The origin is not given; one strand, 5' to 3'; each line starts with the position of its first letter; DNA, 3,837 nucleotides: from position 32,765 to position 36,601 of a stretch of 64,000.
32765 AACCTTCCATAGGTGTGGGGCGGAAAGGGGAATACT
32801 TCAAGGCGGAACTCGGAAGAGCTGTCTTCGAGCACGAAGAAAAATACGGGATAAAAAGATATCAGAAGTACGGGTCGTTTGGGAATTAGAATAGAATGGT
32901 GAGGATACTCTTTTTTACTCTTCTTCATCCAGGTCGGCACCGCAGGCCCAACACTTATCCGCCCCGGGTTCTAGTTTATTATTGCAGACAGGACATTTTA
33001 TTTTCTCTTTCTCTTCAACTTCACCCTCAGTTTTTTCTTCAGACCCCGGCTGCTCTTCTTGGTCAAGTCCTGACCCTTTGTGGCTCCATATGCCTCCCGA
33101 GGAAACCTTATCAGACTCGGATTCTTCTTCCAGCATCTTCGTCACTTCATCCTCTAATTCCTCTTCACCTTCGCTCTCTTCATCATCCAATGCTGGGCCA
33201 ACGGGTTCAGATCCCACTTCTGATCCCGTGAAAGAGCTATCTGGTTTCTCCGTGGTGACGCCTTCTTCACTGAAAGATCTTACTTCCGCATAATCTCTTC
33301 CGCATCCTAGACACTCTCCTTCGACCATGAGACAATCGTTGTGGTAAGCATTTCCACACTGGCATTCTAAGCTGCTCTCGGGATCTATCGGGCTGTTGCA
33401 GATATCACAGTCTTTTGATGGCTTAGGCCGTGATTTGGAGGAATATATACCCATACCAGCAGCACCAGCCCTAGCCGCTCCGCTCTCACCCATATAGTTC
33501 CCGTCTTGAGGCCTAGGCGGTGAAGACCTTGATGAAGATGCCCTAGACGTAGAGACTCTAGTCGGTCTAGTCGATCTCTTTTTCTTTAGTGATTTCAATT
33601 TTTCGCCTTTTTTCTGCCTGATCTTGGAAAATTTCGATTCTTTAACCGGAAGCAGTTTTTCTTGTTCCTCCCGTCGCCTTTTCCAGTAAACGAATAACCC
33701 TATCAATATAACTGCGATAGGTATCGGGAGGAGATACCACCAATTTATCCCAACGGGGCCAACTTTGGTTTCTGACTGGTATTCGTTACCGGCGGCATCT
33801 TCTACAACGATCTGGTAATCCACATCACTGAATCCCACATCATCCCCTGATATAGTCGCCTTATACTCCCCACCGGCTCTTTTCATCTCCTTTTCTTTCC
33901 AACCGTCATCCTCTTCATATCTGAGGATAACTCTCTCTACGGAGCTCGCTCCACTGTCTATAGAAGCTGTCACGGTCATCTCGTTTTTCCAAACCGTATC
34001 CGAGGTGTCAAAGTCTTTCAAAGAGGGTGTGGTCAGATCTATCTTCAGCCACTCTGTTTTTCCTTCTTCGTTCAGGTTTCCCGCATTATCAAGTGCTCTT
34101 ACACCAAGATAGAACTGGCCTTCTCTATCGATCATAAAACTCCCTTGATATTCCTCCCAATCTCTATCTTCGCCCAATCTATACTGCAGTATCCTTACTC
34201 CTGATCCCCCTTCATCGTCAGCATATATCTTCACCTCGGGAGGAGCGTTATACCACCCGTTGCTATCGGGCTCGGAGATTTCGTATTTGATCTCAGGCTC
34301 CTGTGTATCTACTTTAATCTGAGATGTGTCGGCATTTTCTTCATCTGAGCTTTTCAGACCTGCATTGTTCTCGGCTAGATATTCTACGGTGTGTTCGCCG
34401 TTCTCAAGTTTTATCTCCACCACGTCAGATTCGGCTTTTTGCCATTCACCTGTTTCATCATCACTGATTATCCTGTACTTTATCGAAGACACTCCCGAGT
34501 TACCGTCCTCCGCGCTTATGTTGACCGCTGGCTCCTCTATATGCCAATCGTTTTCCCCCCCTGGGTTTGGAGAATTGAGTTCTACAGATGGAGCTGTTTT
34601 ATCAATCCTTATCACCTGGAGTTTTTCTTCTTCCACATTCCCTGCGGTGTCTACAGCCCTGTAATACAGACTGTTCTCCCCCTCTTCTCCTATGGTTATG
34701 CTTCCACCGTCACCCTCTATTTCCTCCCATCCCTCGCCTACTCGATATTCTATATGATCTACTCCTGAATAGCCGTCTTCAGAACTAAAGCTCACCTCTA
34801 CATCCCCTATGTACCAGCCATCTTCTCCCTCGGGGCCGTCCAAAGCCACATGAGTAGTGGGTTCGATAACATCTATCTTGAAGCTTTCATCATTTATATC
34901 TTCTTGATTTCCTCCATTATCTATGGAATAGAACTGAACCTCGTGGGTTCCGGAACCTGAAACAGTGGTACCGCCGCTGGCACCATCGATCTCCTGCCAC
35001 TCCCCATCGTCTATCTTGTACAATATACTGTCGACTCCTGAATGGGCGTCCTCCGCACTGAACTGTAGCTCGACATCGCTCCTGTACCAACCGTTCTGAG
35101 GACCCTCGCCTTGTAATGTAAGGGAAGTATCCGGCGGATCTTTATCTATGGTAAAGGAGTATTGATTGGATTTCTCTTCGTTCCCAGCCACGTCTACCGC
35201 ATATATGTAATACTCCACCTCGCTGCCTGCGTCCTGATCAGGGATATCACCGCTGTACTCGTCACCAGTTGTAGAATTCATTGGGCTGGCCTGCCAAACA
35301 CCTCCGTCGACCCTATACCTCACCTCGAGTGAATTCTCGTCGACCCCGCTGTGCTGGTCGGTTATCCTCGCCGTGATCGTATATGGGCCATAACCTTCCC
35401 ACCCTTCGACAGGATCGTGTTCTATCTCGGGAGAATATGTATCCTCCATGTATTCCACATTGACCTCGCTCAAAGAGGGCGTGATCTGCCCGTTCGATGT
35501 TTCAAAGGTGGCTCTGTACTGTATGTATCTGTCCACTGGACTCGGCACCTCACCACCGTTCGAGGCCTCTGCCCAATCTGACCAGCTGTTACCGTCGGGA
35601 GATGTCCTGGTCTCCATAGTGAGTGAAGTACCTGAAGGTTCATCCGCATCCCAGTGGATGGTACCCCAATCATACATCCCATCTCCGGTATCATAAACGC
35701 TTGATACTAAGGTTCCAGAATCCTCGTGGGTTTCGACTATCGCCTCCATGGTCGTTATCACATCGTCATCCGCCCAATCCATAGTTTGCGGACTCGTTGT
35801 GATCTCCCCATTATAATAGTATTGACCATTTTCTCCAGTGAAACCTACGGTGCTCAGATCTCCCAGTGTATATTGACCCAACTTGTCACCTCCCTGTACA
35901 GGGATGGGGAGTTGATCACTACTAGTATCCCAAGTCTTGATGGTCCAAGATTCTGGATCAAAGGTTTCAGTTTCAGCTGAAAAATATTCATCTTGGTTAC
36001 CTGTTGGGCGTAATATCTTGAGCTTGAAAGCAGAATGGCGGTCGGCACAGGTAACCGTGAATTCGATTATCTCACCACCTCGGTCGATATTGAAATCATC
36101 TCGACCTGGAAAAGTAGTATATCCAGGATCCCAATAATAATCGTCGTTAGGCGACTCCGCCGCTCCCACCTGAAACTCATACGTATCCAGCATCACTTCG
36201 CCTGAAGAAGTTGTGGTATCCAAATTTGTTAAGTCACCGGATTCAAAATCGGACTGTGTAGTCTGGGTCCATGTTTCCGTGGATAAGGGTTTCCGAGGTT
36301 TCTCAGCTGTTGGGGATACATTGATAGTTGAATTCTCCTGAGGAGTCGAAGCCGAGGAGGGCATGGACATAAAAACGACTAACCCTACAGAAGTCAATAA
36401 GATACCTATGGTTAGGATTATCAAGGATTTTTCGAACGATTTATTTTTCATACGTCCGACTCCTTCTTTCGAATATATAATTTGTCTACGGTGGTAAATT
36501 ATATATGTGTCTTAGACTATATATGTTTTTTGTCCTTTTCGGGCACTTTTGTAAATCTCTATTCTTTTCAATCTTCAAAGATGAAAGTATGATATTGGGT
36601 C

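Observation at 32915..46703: Type IV pilus-like operon whose filament genes are interleaved with two ~1200-aa receptor-like membrane proteins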

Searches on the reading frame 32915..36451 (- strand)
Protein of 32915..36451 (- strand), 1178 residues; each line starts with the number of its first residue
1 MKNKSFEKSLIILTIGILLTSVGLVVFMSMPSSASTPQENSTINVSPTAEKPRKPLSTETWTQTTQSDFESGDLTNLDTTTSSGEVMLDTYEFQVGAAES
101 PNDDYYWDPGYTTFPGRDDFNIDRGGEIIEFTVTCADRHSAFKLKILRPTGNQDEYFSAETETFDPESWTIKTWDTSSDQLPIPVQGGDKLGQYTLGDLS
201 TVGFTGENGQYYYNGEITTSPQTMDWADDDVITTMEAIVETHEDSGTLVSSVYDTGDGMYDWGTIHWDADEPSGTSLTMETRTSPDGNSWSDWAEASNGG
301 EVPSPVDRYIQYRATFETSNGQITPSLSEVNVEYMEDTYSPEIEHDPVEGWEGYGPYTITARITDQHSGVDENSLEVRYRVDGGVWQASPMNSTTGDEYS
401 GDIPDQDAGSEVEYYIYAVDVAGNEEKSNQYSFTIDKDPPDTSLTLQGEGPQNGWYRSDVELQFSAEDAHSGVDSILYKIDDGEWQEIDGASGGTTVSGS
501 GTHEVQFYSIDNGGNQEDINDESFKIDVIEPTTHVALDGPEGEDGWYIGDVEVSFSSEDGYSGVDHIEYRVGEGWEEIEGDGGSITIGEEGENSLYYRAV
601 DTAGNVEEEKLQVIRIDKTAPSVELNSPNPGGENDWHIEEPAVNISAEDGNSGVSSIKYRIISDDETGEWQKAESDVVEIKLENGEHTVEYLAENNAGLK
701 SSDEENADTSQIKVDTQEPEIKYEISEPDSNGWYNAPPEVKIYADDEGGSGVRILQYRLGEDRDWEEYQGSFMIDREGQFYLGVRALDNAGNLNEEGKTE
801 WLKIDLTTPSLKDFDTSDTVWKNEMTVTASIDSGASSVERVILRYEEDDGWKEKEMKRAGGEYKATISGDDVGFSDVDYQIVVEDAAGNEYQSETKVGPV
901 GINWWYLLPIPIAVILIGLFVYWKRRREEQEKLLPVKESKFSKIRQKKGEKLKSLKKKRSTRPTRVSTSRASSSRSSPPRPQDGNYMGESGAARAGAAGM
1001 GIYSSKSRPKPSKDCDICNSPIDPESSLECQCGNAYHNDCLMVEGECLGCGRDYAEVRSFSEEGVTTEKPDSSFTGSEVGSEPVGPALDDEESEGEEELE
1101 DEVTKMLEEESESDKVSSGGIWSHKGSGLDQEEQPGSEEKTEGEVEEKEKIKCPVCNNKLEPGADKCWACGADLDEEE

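Call 4: search_protein_families(library=pfam, proteins=[window:32915-36451:-], max_evalue=0.1)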
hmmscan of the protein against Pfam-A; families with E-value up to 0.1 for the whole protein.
window:32915-36451:- (1178 aa): 4 families
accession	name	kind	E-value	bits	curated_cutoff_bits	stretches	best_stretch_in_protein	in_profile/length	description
PF19077.6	Big_13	-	1.2e-09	39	27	0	369-436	35-101/102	Bacterial Ig-like domain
PF12245.14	Big_3_2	-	1.2e-06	29.1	23.3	0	359-437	50-122/122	Bacterial Ig-like domain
PF14446.12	Prok-RING_1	-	0.0067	16.8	29.1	0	1013-1048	5-42/54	Prokaryotic RING finger family 1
PF13240.11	Zn_Ribbon_1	-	0.0069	16.6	25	1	1152-1174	1-23/23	zinc-ribbon domain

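Call 5: search_protein_families(library=ncbifam, proteins=[window:32915-36451:-], max_evalue=0.1)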
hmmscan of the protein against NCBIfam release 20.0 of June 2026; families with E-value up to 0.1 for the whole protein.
window:32915-36451:- (1178 aa): 2 families
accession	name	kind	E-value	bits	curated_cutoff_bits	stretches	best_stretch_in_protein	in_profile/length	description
NF047446.1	barrel_OmpL47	domain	1e-56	189.2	40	5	458-526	3-68/68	OmpL47-type beta-barrel domain-containing protein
NF047441.1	Lepto_OmpL47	equivalog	2.4e-42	145.8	250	2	552-810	76-328/336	multi-beta-barrel domain surface protein OmpL47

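Call 53: find_homologous_proteins(query=window:32915-36451:-)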
Query window:32915-36451:- (1178 aa): 40 proteins with E <= 0.001 among 8000 candidates.
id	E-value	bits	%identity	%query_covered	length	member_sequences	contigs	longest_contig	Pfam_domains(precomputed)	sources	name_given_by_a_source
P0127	0.0e+0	2691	100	100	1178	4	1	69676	PF12245.15,PF19077.7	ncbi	ncbi:MAG: OmpL47-type beta-barrel domain-containing protein [Candidatus Aenigmatarchaeota archaeon]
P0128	0.0e+0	1722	64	100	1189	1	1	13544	PF19077.7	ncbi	ncbi:MAG: hypothetical protein V5A88_05840 [Candidatus Thermoplasmatota archaeon]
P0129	0.0e+0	1602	61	100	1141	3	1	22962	PF24893.1,PF19077.7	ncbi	-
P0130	2.6e-237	809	42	90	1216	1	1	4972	PF24893.1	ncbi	ncbi:MAG: PHD finger domain-containing protein, partial [Candidatus Thermoplasmatota archaeon]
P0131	2.7e-229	783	42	89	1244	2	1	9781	PF19077.7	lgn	-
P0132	5.7e-137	477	35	51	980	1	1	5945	PF24463.2,PF24893.1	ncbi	ncbi:MAG: hypothetical protein V5A88_08690 [Candidatus Thermoplasmatota archaeon]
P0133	2.9e-84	302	29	42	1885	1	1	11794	PF24893.1,PF19077.7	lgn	-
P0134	7.5e-84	301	30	34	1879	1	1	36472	PF19077.7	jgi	jgi:hypothetical protein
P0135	3.7e-71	259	27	39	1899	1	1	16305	PF24893.1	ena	-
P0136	7.6e-71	258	28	34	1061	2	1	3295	PF07495.20,PF15418.13,PF18981.7,PF13754.13,PF21089.4,PF17957.8,PF13750.13,PF16403.12,PF17202.11,PF12245.15,PF28532.1,PF09136.17,PF19077.7,PF24372.3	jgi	jgi:hypothetical protein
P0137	7.3e-60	221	32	21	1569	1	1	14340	-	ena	-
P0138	1.0e-50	191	27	44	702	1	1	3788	PF21868.4,PF18981.7,PF16403.12,PF24893.1,PF12245.15,PF19077.7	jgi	jgi:plastocyanin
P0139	9.4e-48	181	26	41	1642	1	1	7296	PF13385.14,PF24893.1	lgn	-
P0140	5.4e-47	179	30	43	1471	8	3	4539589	PF13750.13,PF12245.15,PF19077.7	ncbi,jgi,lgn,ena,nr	ncbi:MAG: Ig-like domain repeat protein [Anaerolineales bacterium]|nr:Ig-like domain repeat protein 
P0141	9.7e-44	168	28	24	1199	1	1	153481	PF13229.13,PF17957.8,PF13290.14,PF19077.7,PF05048.20,PF18911.7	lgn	-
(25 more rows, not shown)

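Call 75: find_encoding_contigs(protein=P0128, flank=10000, max_places=2)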
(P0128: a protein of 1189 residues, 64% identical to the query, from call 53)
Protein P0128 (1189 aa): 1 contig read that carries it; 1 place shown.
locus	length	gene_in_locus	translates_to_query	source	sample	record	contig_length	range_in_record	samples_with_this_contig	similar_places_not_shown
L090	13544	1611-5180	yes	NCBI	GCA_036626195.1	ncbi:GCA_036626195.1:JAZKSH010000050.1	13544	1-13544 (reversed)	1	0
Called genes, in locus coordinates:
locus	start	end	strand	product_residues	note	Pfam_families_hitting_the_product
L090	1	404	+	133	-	?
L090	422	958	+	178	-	-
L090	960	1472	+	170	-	-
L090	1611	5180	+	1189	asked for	PF19077:Big_13 (faint)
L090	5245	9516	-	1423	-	-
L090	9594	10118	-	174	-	-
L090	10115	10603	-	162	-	-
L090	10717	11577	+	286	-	PF03575:Peptidase_S51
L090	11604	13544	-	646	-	PF08443:RimK (faint), PF08245:Mur_ligase_M, PF02875:Mur_ligase_C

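Call 76: find_encoding_contigs(protein=P0132, flank=10000, max_places=2)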
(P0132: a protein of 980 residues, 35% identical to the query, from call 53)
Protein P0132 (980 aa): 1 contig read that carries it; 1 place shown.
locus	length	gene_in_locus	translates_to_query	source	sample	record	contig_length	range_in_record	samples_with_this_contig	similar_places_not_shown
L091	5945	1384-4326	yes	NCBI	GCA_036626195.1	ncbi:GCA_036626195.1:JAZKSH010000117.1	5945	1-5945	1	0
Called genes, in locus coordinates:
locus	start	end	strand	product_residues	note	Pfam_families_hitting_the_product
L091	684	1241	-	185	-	PF02627:CMD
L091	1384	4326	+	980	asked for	PF24893:DUF7743 (faint), PF24463:DUF7577 (weak)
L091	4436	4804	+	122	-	-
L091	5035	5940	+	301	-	PF01040:UbiA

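Call 87: search_protein_families(library=pfam, proteins=[P0132], max_evalue=1)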
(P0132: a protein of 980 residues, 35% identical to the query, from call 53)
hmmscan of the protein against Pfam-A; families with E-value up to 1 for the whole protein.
P0132 (980 aa): 15 families
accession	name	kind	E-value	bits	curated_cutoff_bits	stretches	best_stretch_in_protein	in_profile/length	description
PF24463.1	DUF7577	-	1.6e-06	28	28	1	952-973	1-22/27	Domain of unknown function (DUF7577)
PF24893.1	DUF7743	-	4.8e-06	26.7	27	1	521-631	2-110/120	Domain of unknown function (DUF7743)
PF16744.11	zf-RING_15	-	0.00017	22.1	30.8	1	717-754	5-42/73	KIAA1045 RING finger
PF14446.12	Prok-RING_1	-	0.01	16.2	29.1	1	717-753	4-42/54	Prokaryotic RING finger family 1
PF16562.11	HECW_N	-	0.015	15.8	26.7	1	175-218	34-77/120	N-terminal domain of E3 ubiquitin-protein ligase HECW1 and 2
PF24460.1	DUF7575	-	0.025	14.4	28.5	1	953-973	3-23/28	Domain of unknown function (DUF7575)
PF23412.1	zf_RING_Vps8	-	0.033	14.5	27.3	1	728-752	14-38/52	Vps8 RING zinc finger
PF23451.1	Zn_ribbon_PaaD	-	0.033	14.3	27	1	943-963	4-24/53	PaaD zinc beta ribbon domain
PF13639.12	zf-RING_2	-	0.084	13.6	27.3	1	719-755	2-43/44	Ring finger domain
PF13240.11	Zn_Ribbon_1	-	0.18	12.1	25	0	751-759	1-9/23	zinc-ribbon domain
PF00412.28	LIM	-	0.22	12.3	22.9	1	720-757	1-34/58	LIM domain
PF24110.1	DUF7385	-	0.24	11.5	28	0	937-976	10-45/72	Family of unknown function (DUF7385)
PF23413.1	zf_RING_Vps8_fungal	-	0.52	11.2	27.4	0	729-747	37-55/58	Vps8 RING zinc finger, fungal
PF23555.2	zf-RING_Vps41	-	0.57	10.3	30.3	0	719-750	2-39/52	Vps41 C-terminal RING finger domain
PF12773.13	DZR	-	0.79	10.4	27.3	1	956-978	1-23/45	Double zinc ribbon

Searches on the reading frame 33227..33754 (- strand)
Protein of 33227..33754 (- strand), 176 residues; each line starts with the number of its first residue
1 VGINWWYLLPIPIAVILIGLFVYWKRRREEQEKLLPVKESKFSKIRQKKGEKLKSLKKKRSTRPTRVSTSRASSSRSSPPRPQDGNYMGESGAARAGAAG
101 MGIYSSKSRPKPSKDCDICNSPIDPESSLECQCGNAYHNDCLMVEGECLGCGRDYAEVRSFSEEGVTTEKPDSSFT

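Call 86: search_protein_representatives(protein=window:33227-33754:-)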
Query: 176 residues. Proteins with E-value up to 0.001 (for the whole library): 12; up to 1e-10: 6; up to 1e-30: 3. The best 12 are listed.
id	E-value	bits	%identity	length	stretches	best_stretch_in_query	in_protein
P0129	1.6e-56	207.5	68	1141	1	1-172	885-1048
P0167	3.2e-33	131.7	51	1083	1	4-170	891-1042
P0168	4.8e-31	124.6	54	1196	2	1-68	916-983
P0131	5.6e-30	121.1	55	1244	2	1-60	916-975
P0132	3.0e-27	112.2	44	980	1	1-161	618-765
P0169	3.4e-18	82.7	46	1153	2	114-160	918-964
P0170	7.0e-08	49.1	31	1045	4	92-160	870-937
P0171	4.2e-07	46.6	36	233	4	128-158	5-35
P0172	4.0e-06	43.4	40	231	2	105-153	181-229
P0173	1.4e-05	41.6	35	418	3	96-144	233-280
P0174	6.4e-05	39.5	37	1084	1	85-153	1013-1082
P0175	7.6e-04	36.0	37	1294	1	103-161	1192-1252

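Call 87: search_protein_families(library=pfam, proteins=[P0167, P0169], max_evalue=1)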
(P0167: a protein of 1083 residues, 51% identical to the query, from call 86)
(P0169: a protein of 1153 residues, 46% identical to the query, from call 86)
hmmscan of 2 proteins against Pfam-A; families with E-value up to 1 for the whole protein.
P0167 (1083 aa): 18 families
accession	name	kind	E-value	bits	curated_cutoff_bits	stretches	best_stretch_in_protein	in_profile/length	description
PF18998.6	Flg_new_2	-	2.2e-54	181.8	23.6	5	482-557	1-72/73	Divergent InlB B-repeat domain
PF07705.17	CARDB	-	0.00021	21.9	22.7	1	803-869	18-85/101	CARDB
PF17957.7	Big_7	-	0.00061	20.8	24.1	1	789-860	3-65/70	Bacterial Ig domain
PF13639.12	zf-RING_2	-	0.0025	18.5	27.3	1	987-1023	2-43/44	Ring finger domain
PF09479.16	Flg_new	-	0.003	18.1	27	2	636-706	1-64/65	Listeria-Bacteroides repeat domain (List_Bact_rpt)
PF13240.11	Zn_Ribbon_1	-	0.012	15.8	25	1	1058-1079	2-23/23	zinc-ribbon domain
PF12810.13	ALK_LTK_GRD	-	0.015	15.7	24.5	1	109-294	14-199/243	ALK/LTK, Glycine-rich domain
PF14316.11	DUF4381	-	0.02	15.6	27.2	1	884-944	12-57/145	Domain of unknown function (DUF4381)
PF22161.1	Mre11_C_bact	-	0.038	14.4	27.4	1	908-934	19-45/47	Mre11 C-terminal domain, bacteria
PF22995.2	C2CH-3rd_BIRD-IDD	-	0.067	13.3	27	1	1019-1031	3-15/25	BIRD-IDD transcription factor, third C2HC zinc finger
PF15807.10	MAP17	-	0.072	13.6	29.6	1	894-963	40-108/122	Membrane-associated protein 117 kDa, PDZK1-interacting protein 1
PF23555.2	zf-RING_Vps41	-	0.072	13.2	30.3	1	987-1021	2-42/52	Vps41 C-terminal RING finger domain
PF11095.14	Gemin7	-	0.079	13.3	25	0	686-709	17-40/76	Gem-associated protein 7 (Gemin7)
PF02167.20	Cytochrom_C1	-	0.3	11.1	22.8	1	576-631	155-210/219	Cytochrome C1 family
PF10265.14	Miga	-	0.33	10.3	25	1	901-986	26-116/540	Mitoguardin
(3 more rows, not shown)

P0169 (1153 aa): 20 families
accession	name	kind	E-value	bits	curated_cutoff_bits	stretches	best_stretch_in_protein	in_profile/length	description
PF19077.6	Big_13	-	2.8e-12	47.5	27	3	604-646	62-102/102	Bacterial Ig-like domain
PF13248.11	Zn_ribbon_3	-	9.3e-06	25.4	27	1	1128-1149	3-24/26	zinc-ribbon domain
PF13240.11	Zn_Ribbon_1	-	9.8e-06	25.6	25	1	1130-1149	2-21/23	zinc-ribbon domain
PF14446.12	Prok-RING_1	-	5.5e-05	23.5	29.1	1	918-956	5-45/54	Prokaryotic RING finger family 1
PF12245.14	Big_3_2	-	0.00023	21.8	23.3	0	754-825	50-117/122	Bacterial Ig-like domain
PF10571.15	UPF0547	-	0.00023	21.6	29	1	1129-1152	2-25/26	Uncharacterised protein family UPF0547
PF02494.22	HYR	-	0.00052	20.7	21.7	0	619-635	57-73/81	HYR domain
PF12773.13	DZR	-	0.0012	19.4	27.3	1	1129-1148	26-45/45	Double zinc ribbon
PF03174.19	CHB_HEX_C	-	0.0019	18.6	23.6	1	397-416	37-56/76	Chitobiase/beta-hexosaminidase C-terminal domain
PF13639.12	zf-RING_2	-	0.0069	17.1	27.3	1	918-955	1-43/44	Ring finger domain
PF24893.1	DUF7743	-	0.018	15.2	27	0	356-459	3-100/120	Domain of unknown function (DUF7743)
PF17032.10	Zn_ribbon_15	-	0.026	15.7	28.9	1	1122-1148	51-73/73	zinc-ribbon family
PF24073.1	DUF7365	-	0.041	14.5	27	1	826-892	7-72/101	Coiled-coil region of unknown function (DUF7365)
PF16403.11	Bact_surface_Ig-like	-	0.042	14.3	27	0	616-636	44-64/71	Bacterial surface protein, Ig-like domain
PF23412.1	zf_RING_Vps8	-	0.13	12.6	27.3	1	933-956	19-42/52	Vps8 RING zinc finger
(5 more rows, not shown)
